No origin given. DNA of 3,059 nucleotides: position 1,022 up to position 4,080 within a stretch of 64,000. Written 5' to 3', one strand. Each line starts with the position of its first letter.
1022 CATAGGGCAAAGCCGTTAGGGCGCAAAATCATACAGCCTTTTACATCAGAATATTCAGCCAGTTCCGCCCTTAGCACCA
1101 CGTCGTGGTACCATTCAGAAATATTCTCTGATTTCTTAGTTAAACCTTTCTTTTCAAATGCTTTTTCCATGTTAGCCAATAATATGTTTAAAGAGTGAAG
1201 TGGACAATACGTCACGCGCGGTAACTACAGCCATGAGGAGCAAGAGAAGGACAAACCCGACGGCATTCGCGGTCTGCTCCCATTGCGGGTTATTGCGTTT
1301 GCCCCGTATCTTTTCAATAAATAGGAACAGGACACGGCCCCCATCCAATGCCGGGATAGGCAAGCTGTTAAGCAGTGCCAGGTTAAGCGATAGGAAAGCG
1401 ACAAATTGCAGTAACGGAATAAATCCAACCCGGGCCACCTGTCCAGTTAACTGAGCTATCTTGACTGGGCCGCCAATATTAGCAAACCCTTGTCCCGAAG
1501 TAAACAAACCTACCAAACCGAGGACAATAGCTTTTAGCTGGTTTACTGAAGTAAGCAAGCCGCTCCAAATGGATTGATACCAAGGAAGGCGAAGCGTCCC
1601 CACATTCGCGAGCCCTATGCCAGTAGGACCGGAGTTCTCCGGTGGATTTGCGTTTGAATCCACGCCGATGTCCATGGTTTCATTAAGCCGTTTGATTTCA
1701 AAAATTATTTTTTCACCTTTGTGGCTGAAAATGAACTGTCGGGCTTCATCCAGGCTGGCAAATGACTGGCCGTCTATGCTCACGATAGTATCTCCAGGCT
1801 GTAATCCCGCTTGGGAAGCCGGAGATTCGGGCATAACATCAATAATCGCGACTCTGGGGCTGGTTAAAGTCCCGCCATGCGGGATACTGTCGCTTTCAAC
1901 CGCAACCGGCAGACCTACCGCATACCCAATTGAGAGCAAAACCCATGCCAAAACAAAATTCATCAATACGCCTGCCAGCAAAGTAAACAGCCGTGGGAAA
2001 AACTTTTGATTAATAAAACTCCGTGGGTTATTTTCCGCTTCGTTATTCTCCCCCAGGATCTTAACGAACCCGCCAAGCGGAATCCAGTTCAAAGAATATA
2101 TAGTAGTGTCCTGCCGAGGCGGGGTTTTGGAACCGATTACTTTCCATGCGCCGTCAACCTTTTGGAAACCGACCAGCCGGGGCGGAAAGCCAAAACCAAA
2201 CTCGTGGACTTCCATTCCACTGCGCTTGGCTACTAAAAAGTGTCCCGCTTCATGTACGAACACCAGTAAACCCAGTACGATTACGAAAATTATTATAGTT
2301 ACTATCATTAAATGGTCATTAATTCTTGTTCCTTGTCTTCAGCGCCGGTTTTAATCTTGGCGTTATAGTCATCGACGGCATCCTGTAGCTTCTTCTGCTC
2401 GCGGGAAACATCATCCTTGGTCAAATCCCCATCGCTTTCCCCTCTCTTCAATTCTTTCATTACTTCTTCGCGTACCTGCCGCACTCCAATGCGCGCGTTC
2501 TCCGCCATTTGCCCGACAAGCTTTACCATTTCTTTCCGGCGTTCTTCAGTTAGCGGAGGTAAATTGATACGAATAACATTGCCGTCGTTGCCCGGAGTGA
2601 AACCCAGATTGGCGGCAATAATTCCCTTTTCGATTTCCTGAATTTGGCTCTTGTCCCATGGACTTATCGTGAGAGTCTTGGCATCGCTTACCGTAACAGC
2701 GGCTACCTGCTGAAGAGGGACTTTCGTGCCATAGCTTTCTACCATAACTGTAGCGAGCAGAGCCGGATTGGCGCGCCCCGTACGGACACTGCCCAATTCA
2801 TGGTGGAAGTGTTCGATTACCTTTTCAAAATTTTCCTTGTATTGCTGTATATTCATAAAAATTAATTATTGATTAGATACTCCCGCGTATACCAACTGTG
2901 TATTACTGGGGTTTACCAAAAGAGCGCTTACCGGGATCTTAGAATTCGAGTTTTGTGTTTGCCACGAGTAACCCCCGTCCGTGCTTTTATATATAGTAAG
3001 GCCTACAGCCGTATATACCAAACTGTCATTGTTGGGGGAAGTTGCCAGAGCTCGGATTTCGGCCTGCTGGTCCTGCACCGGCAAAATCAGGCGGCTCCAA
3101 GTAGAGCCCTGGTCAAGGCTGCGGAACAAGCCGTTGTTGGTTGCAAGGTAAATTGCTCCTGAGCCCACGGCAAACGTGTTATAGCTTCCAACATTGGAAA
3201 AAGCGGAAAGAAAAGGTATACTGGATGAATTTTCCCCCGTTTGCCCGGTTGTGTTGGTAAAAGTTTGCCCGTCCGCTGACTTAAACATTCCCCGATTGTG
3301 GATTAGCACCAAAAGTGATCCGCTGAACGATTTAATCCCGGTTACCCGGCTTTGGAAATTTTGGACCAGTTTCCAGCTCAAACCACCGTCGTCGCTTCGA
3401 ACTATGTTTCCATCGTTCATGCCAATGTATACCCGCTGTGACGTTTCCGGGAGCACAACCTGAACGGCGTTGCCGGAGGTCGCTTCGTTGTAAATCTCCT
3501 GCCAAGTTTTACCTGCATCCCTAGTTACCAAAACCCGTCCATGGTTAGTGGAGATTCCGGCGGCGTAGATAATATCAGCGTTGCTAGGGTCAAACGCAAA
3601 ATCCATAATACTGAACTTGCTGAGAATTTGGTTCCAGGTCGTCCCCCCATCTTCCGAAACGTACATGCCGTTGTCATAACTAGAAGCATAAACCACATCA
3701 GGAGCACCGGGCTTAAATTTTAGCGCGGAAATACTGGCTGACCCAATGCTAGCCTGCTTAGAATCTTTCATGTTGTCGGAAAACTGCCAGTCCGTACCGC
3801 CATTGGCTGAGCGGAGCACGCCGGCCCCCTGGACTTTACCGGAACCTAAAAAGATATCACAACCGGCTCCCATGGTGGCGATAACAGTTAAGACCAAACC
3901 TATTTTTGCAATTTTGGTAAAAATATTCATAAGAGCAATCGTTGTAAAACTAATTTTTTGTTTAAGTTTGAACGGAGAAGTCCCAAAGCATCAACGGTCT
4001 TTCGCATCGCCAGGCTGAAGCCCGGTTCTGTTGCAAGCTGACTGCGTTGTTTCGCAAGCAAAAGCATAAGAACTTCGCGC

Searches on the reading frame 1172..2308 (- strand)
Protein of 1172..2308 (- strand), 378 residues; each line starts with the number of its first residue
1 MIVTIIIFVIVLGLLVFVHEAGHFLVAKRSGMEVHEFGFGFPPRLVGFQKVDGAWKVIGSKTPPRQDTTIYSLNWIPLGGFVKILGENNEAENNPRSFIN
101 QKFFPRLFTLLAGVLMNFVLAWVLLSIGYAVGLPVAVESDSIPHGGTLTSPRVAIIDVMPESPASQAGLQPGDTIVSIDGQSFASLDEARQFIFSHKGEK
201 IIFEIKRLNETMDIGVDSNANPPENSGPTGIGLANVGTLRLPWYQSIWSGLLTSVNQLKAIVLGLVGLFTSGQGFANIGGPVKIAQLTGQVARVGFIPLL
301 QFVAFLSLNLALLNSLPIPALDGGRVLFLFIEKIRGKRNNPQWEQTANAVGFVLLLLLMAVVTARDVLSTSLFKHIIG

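Call 48: search_protein_families(library=pfam, proteins=[window:1172-2308:-])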
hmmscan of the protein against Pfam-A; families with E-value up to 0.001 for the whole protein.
window:1172-2308:- (378 aa): 5 families
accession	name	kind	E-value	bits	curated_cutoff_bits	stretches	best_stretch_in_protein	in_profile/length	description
PF02163.28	Peptidase_M50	-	9.4e-50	169.4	27.2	1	8-358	2-221/221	Peptidase family M50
PF17820.7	PDZ_6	-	9.7e-14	51.3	27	1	157-207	4-54/54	PDZ domain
PF13180.12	PDZ_2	-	6.4e-10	39.6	27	1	150-215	11-77/80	PDZ domain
PF00595.29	PDZ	-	9.8e-10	39.1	23.2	1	131-194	12-68/81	PDZ domain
PF04495.20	GRASP55_65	-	0.00087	20.1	27.7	0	153-205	45-98/138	GRASP55/65 PDZ-like domain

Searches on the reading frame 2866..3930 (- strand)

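Call 48: search_protein_families(library=pfam, proteins=[window:2866-3930:-])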
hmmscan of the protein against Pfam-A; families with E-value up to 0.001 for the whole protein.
window:2866-3930:- (354 aa): 6 families
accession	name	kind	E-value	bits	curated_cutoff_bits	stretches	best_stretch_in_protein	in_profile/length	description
PF15902.12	Sortilin-Vps10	-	9.8e-20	71.2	33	2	38-151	3-117/446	Sortilin, neurotensin receptor 3,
PF02012.26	BNR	-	1.6e-10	39.8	27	0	90-100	1-11/12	BNR/Asp-box repeat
PF14870.12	PSII_BNR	-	1.9e-10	41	27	0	268-329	84-143/303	Photosynthesis system II assembly factor YCF48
PF19755.4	DUF6242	-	8.8e-08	32.7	29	0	122-186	156-217/217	Domain of unknown function (DUF6242)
PF13088.12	BNR_2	-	3.8e-07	30.2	31.4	0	133-281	140-251/277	BNR repeat-like domain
PF24316.1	Tli3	-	9.8e-05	23.1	27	0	86-116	83-109/129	T6SS Tli3 immunity protein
